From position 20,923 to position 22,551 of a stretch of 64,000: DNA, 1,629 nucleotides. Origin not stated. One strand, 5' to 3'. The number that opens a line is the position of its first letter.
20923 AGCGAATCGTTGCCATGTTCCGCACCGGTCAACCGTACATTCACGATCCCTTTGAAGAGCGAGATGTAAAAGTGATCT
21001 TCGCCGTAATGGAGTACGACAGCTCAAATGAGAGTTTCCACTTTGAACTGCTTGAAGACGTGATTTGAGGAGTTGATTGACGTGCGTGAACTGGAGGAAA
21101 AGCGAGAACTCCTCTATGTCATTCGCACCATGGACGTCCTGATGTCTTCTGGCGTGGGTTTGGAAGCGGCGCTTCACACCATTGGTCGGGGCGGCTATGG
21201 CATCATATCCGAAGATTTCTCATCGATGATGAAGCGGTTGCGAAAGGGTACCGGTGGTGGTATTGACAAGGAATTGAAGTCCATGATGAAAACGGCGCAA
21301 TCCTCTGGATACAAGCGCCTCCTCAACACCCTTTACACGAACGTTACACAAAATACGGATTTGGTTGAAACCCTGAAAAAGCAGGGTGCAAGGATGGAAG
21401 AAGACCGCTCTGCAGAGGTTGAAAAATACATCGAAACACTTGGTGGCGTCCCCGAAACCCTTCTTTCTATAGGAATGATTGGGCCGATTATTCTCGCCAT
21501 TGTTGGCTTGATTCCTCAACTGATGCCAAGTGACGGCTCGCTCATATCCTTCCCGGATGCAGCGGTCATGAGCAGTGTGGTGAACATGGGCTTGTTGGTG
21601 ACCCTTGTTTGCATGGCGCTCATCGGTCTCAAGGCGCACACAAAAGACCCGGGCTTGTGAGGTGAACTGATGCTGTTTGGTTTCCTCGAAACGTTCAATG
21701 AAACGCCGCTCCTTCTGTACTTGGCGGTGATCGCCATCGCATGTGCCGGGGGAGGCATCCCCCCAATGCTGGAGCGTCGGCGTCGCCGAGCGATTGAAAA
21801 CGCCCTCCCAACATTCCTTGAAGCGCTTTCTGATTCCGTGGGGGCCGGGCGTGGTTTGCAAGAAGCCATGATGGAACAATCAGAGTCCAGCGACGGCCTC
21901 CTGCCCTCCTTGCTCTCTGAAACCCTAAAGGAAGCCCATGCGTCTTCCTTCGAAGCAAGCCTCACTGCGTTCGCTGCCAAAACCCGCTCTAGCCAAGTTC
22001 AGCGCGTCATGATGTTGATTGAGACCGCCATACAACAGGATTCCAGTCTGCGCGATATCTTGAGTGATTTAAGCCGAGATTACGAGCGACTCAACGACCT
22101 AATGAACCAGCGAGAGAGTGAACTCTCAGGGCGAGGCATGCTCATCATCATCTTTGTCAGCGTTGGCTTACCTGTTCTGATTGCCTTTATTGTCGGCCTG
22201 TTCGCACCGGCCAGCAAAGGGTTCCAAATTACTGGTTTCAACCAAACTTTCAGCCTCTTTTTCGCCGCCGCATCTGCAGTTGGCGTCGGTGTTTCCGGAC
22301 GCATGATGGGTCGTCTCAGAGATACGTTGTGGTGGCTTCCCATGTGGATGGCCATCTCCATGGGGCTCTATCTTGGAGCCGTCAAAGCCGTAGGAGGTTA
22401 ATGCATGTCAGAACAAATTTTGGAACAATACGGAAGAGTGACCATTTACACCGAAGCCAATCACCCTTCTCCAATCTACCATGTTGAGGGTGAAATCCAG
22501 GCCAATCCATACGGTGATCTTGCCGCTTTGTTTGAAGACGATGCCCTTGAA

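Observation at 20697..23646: Compact Tad-like type IV pilus operon (not an archaellum), with a separate class-III-signal pilin at 28892..29383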

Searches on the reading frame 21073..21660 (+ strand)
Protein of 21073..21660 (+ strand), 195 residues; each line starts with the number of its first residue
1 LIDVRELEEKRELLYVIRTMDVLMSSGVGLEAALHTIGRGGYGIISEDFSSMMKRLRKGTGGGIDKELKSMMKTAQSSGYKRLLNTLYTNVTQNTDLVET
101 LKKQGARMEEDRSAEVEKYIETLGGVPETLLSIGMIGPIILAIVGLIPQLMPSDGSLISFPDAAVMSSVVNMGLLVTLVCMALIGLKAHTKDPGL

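Call 3: search_protein_families(library=pfam, proteins=[window:21073-21660:+], max_evalue=0.1)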
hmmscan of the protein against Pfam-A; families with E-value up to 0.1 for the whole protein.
window:21073-21660:+ (195 aa): 3 families
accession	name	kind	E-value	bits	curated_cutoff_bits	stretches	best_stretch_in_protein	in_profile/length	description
PF00482.28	T2SSF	-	7.2e-11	42.6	25.2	1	17-144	2-124/125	Type II secretion system (T2SS), protein F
PF03715.18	Noc2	-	0.024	14.2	29.9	1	67-122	229-283/298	Noc2p family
PF20438.3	SpoIVA_middle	-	0.081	13.5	25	0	6-52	92-138/179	Stage IV sporulation protein A, middle domain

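Call 4: search_protein_families(library=ncbifam, proteins=[window:21073-21660:+], max_evalue=0.1)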
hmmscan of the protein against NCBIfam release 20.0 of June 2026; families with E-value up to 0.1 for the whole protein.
window:21073-21660:+ (195 aa): 1 family
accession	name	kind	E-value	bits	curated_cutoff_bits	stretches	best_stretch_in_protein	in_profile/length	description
NF040503.1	resist_ArsN1a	equivalog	0.075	12.8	170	1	48-99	79-129/159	arsinothricin resistance N-acetyltransferase ArsN1 family A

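Call 93: search_protein_families(library=padloc, proteins=[window:21082-21660:+], max_evalue=0.01)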
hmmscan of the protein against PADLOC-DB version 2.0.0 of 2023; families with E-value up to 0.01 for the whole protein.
window:21082-21660:+ (192 aa): 0 families

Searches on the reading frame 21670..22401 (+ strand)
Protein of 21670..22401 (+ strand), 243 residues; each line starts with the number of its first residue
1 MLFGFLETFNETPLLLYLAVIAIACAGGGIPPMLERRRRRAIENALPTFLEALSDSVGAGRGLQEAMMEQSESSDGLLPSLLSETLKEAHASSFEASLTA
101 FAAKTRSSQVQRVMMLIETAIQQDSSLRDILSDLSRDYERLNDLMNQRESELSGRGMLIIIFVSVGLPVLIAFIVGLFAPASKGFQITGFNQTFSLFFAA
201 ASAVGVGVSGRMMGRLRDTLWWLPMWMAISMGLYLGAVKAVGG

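Call 3: search_protein_families(library=pfam, proteins=[window:21670-22401:+], max_evalue=0.1)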
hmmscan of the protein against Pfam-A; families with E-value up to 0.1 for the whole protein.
window:21670-22401:+ (243 aa): 3 families
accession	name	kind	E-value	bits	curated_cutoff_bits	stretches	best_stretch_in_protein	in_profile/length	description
PF00482.28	T2SSF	-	1.8e-07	31.6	25.2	1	49-174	1-124/125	Type II secretion system (T2SS), protein F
PF20990.2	DUF2207_C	-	0.011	15.9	33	1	86-215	65-191/247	Predicted membrane protein (DUF2207) C-terminal domain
PF08285.16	DPM3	-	0.076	13.7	25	0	213-237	30-54/90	Dolichol-phosphate mannosyltransferase subunit 3 (DPM3)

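Call 4: search_protein_families(library=ncbifam, proteins=[window:21670-22401:+], max_evalue=0.1)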
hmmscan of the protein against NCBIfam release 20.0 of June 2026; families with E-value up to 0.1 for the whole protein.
window:21670-22401:+ (243 aa): 2 families
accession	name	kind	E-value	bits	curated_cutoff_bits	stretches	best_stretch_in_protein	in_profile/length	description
NF046075.1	UpsF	equivalog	1.5e-08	33.8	400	1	13-185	280-443/484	membrane pilin protein UpsF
NF007922.1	PRK10637.1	equivalog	0.0032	16.5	400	1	20-100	121-201/450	siroheme synthase CysG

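Call 93: search_protein_families(library=padloc, proteins=[window:21670-22401:+], max_evalue=0.01)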
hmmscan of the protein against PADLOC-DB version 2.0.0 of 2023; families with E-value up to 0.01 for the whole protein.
window:21670-22401:+ (243 aa): 0 families
